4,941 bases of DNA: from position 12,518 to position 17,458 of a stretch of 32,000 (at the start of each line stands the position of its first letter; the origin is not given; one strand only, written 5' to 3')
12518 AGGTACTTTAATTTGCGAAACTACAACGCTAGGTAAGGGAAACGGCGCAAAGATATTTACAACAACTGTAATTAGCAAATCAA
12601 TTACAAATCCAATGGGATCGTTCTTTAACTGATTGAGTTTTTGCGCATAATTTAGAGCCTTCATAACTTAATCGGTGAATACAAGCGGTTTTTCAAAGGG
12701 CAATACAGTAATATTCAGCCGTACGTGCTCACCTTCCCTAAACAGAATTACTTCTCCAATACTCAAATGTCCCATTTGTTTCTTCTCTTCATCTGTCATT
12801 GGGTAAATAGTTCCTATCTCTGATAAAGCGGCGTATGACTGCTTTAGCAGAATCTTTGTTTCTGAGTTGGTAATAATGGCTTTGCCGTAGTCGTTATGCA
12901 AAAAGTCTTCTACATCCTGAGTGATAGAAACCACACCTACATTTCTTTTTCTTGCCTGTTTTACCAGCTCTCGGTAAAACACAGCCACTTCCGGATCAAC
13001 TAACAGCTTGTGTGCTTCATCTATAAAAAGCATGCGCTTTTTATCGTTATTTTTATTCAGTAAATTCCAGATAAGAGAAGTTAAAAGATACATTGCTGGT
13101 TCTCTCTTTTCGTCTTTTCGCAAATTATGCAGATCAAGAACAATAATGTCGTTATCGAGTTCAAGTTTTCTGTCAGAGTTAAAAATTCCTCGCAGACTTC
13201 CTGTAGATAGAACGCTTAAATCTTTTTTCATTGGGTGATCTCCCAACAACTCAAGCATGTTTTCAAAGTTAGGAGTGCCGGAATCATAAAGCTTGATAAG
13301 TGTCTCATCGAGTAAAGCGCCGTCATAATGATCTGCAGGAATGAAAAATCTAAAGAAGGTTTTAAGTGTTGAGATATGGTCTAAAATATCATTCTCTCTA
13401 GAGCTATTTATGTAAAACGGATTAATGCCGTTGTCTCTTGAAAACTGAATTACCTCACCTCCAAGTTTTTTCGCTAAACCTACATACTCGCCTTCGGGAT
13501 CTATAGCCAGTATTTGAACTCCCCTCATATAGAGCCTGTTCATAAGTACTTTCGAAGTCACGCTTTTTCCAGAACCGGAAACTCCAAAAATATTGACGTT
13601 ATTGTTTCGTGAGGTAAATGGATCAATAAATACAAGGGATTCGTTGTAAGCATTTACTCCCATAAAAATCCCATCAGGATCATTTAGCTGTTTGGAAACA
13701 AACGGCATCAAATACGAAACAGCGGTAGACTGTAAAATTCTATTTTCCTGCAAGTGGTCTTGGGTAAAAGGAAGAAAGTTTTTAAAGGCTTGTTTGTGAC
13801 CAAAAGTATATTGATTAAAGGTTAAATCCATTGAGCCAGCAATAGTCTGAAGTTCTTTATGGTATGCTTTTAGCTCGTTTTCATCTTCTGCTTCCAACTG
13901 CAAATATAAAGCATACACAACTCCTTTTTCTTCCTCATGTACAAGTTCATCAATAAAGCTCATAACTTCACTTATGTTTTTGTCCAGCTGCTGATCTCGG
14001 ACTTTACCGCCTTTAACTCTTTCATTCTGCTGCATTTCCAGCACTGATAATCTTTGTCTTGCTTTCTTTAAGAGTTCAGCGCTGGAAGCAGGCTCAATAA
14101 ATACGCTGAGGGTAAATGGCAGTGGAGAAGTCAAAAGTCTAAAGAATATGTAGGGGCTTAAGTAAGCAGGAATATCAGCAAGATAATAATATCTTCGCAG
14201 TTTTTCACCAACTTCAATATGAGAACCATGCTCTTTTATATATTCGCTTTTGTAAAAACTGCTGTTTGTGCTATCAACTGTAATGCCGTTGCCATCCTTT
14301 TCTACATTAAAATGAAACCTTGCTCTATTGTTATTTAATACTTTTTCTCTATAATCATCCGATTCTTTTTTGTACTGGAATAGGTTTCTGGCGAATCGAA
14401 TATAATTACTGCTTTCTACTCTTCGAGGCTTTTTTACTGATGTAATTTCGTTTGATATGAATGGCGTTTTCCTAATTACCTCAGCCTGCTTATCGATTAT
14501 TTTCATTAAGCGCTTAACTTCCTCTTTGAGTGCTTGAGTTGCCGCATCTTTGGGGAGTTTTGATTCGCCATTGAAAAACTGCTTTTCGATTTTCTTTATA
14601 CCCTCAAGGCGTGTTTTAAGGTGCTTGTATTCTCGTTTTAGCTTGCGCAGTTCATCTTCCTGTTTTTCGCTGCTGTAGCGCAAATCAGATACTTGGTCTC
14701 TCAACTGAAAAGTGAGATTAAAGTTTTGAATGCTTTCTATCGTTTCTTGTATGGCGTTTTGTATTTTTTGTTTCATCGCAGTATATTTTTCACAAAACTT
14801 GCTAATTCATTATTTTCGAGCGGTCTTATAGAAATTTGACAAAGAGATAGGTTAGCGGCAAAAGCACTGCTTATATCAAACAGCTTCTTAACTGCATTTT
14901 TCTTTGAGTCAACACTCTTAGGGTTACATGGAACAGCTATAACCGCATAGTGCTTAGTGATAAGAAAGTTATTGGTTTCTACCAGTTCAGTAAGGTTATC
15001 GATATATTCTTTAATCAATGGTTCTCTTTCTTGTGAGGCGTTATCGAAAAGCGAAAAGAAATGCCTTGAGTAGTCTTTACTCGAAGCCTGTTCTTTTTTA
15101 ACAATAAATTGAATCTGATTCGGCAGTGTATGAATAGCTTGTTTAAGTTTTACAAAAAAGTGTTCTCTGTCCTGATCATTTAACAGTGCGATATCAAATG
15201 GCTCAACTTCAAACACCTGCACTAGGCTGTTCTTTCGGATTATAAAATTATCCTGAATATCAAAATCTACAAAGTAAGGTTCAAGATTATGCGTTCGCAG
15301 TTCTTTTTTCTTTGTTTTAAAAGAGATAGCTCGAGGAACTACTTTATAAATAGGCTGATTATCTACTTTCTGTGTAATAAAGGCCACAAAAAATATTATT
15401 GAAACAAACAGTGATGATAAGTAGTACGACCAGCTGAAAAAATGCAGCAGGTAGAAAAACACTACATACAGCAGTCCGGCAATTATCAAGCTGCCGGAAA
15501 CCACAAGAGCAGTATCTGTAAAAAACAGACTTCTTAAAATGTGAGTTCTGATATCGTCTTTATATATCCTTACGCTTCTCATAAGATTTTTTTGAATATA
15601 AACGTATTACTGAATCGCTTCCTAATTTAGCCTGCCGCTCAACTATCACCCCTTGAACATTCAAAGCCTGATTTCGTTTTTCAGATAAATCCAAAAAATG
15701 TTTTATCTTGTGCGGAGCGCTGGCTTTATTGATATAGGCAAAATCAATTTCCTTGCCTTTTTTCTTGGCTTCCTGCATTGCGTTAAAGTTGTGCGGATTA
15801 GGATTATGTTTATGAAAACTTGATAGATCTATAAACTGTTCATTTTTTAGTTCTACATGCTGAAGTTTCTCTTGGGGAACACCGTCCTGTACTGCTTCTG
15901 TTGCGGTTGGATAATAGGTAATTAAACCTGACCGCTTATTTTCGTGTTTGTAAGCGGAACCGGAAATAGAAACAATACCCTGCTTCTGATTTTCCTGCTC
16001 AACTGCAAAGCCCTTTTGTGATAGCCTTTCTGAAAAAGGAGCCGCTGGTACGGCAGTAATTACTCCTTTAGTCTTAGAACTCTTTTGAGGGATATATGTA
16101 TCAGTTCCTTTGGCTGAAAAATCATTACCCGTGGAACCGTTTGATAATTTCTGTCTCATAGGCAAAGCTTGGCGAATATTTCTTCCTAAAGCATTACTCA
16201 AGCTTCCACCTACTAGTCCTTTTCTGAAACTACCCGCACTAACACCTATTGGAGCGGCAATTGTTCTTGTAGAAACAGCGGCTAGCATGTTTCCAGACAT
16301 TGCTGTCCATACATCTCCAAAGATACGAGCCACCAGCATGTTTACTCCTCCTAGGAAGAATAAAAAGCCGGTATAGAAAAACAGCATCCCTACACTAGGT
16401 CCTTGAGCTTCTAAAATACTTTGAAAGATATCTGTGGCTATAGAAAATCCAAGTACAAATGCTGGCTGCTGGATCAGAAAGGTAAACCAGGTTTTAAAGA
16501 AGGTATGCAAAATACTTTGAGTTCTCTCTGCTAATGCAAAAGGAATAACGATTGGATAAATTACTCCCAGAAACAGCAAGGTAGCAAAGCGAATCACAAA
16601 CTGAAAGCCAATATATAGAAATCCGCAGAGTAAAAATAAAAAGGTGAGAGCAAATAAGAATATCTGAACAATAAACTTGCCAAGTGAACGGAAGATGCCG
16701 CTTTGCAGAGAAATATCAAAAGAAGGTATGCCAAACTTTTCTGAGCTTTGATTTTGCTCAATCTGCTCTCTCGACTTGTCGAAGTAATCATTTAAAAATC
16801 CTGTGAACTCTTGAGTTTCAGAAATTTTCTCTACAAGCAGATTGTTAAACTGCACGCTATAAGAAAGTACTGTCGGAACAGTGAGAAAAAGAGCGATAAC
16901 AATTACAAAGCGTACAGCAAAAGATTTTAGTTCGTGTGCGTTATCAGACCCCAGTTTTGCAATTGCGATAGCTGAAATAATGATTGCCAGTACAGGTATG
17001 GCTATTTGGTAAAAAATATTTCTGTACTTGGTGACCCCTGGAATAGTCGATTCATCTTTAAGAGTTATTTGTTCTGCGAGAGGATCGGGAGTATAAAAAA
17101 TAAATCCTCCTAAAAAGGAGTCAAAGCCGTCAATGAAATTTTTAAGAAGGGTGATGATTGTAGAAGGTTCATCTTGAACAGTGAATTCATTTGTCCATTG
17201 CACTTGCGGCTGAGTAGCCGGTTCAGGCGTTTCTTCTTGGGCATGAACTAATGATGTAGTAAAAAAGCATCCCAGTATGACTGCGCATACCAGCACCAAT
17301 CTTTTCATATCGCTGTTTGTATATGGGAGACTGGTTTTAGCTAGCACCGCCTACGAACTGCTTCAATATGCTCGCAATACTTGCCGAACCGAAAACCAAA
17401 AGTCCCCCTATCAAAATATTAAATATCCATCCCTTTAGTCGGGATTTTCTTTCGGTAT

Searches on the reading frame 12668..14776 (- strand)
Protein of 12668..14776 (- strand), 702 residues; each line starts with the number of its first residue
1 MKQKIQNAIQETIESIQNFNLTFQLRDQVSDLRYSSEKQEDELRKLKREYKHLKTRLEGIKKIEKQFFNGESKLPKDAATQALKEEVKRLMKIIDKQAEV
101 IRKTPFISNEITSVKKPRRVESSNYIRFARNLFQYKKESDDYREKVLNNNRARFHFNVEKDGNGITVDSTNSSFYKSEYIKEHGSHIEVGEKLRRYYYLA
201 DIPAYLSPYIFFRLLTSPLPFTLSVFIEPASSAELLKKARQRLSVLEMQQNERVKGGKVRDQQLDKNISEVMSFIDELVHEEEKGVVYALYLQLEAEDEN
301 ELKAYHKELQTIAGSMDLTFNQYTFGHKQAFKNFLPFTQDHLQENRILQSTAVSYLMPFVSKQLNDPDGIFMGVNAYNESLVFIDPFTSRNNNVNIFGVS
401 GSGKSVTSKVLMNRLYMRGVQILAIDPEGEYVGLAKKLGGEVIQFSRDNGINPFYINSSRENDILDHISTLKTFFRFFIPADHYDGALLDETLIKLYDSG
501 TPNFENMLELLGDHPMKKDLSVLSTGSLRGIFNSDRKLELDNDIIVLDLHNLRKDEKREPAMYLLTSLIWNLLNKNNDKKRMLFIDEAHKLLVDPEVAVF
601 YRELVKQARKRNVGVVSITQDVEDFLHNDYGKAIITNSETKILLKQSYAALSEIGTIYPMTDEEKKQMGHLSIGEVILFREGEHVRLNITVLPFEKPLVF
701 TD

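Call 21: search_protein_families(library=pfam, proteins=[window:12668-14776:-], max_evalue=0.01)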
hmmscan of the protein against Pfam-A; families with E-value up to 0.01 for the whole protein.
window:12668-14776:- (702 aa): 8 families
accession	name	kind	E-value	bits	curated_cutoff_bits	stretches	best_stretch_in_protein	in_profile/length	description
PF19044.6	P-loop_TraG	-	5e-26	91.7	25.8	2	531-668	200-342/413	TraG P-loop domain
PF12846.13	AAA_10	-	1.6e-13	50.9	27.5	2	390-441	20-70/362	AAA-like domain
PF01935.23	DUF87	-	4.5e-11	43.7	23.2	1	395-459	27-95/220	Helicase HerA, central domain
PF13173.12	AAA_14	-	2e-05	25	27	0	541-656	29-116/129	AAA domain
PF05872.18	HerA_C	-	2.4e-05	23.6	22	0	393-437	23-67/502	Helicase HerA-like C-terminal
PF13401.12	AAA_22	-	0.00014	22.6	27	0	559-616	66-119/130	AAA domain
PF03308.22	MeaB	-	0.0018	17.7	23.1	1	384-433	26-77/273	Methylmalonyl Co-A mutase-associated GTPase MeaB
PF04851.21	ResIII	-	0.008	16.5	22.5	0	531-606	87-148/164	Type III restriction enzyme, res subunit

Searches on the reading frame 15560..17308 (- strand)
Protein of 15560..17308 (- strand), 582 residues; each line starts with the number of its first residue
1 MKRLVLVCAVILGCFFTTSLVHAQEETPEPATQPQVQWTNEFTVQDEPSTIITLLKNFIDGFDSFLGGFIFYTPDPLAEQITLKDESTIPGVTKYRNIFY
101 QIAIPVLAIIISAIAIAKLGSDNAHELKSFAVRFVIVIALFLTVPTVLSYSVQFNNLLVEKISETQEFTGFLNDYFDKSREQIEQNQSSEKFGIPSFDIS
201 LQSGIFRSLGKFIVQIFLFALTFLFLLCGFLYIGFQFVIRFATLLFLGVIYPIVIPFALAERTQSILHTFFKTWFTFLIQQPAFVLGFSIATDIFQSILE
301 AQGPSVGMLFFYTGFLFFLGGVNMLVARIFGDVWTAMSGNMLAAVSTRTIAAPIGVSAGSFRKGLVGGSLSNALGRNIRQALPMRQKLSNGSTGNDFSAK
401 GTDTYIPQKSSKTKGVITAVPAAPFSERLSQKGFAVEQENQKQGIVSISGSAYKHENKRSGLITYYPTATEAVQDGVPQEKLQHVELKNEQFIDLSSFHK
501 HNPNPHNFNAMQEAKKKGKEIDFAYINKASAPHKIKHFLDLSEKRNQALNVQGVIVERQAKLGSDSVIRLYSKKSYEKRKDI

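Call 21: search_protein_families(library=pfam, proteins=[window:15560-17308:-], max_evalue=0.01)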
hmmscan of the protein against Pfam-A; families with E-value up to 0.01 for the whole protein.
window:15560-17308:- (582 aa): 1 family
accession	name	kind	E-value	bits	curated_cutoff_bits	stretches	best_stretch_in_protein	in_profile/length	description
PF04610.19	TrbL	-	6.1e-07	29.9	25.9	1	106-305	2-190/215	TrbL/VirB6 plasmid conjugal transfer protein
